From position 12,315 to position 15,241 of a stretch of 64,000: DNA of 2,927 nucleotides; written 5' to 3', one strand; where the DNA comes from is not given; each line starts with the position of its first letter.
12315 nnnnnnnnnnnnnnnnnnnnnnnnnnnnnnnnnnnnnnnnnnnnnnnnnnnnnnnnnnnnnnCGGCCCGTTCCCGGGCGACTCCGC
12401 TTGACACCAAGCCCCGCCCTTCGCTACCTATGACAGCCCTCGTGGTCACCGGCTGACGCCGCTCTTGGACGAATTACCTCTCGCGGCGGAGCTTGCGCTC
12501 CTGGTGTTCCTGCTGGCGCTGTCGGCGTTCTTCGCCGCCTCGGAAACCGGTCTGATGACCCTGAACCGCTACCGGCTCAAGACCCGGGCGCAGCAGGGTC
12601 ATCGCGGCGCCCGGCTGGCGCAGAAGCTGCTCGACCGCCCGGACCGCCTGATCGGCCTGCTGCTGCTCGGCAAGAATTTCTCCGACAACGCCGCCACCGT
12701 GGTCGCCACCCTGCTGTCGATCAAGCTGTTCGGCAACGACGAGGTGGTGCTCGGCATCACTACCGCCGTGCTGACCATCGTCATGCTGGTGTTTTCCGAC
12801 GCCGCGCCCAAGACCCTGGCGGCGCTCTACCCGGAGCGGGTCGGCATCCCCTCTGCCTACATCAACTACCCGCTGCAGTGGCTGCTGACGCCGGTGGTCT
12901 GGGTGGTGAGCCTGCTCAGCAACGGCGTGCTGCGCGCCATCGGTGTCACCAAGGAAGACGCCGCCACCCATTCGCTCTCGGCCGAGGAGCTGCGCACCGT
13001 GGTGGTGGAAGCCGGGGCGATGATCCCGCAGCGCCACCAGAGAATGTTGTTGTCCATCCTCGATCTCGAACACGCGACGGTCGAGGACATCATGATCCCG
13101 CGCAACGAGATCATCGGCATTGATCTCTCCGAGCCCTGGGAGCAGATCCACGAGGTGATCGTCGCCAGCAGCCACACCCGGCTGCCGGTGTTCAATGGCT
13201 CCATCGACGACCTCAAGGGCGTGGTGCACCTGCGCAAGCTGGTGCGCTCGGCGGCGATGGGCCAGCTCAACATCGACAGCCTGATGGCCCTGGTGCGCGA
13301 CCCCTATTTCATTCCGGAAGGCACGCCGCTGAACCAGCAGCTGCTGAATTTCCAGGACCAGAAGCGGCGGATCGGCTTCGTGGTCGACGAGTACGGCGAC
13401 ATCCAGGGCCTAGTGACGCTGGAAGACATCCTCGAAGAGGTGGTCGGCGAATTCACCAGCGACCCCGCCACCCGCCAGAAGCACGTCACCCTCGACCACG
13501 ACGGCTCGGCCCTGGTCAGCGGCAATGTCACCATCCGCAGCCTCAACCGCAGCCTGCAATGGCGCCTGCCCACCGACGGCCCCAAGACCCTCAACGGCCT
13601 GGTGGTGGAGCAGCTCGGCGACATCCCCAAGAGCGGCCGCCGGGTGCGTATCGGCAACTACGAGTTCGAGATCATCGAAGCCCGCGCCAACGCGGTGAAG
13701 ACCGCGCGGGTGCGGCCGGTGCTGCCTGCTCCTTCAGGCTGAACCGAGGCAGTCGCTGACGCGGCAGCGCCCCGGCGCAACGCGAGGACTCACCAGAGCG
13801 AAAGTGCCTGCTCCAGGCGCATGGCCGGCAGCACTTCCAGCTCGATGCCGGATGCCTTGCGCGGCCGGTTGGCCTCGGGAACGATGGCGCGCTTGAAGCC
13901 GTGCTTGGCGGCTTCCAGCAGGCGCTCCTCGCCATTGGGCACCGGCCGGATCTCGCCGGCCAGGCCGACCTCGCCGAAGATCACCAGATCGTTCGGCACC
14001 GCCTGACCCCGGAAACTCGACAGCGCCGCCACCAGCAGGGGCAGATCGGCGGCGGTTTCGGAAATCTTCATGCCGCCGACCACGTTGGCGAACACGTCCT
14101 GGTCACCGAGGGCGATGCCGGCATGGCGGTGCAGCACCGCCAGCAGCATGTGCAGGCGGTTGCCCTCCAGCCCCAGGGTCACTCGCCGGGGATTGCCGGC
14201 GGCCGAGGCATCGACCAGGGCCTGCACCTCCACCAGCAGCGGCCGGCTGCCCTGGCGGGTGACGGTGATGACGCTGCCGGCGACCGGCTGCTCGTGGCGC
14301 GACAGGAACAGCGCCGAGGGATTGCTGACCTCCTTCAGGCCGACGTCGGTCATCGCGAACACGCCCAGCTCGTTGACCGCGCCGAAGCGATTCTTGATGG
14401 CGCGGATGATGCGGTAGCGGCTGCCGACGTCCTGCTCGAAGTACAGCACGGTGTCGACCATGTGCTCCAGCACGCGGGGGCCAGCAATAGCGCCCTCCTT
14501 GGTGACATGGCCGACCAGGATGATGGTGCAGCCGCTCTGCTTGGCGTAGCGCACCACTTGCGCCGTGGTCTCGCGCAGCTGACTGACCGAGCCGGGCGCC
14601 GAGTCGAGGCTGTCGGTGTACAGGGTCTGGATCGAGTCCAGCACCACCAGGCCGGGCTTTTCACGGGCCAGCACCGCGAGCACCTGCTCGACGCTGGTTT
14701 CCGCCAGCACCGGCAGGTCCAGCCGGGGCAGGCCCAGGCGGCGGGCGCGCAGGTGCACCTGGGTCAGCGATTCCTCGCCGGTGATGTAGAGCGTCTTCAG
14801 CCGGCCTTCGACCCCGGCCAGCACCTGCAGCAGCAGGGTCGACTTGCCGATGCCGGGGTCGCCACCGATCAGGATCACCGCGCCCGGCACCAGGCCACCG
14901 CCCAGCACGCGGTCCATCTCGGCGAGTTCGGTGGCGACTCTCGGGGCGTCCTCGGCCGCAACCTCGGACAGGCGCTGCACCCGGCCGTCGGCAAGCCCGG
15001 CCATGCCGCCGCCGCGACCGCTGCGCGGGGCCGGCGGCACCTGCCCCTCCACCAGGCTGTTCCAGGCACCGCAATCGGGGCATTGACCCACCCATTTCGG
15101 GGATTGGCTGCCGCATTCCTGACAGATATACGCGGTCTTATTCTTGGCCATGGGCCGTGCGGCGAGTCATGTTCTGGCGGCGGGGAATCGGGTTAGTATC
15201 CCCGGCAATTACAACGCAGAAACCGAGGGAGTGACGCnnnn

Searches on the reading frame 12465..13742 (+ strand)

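Call 83: search_protein_families(library=pfam, proteins=[window:12465-13742:+], max_evalue=0.00001)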
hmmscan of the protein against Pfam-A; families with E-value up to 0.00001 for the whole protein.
window:12465-13742:+ (425 aa): 3 families
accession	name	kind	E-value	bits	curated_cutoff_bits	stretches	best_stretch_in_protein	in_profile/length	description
PF01595.25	CNNM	-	3.2e-46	157.7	28.4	1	12-183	2-171/181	Cyclin M transmembrane N-terminal domain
PF03471.22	CorC_HlyC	-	4.5e-19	68.7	27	1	345-418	4-79/81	Transporter associated domain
PF00571.33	CBS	-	7e-13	49.1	24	1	278-327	7-56/57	CBS domain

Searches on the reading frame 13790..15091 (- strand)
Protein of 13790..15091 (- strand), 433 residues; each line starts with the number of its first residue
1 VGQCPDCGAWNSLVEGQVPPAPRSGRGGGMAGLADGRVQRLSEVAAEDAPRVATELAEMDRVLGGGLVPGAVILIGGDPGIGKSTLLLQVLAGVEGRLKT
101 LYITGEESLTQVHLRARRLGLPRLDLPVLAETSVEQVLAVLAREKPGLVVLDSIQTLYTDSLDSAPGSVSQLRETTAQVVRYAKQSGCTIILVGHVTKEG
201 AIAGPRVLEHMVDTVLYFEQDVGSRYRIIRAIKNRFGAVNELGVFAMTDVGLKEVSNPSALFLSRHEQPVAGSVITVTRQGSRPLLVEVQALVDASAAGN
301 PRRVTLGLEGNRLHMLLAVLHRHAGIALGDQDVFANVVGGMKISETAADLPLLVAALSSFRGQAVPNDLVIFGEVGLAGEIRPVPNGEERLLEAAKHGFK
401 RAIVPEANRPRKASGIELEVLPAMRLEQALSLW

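Call 83: search_protein_families(library=pfam, proteins=[window:13790-15091:-], max_evalue=0.00001)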
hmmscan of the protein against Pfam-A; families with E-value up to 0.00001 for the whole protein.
window:13790-15091:- (433 aa): 4 families
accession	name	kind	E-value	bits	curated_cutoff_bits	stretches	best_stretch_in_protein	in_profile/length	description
PF06745.19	ATPase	-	4.2e-16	59.5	26.6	1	53-121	2-72/231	KaiC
PF13481.12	AAA_25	-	5.3e-15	56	27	1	46-201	9-195/195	AAA domain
PF13541.12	ChlI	-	2.6e-09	37.5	27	1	336-408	48-121/121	Subunit ChlI of Mg-chelatase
PF05362.19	Lon_C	-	2.5e-06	27.6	21.1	1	348-410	112-174/205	Lon protease (S16) C-terminal proteolytic domain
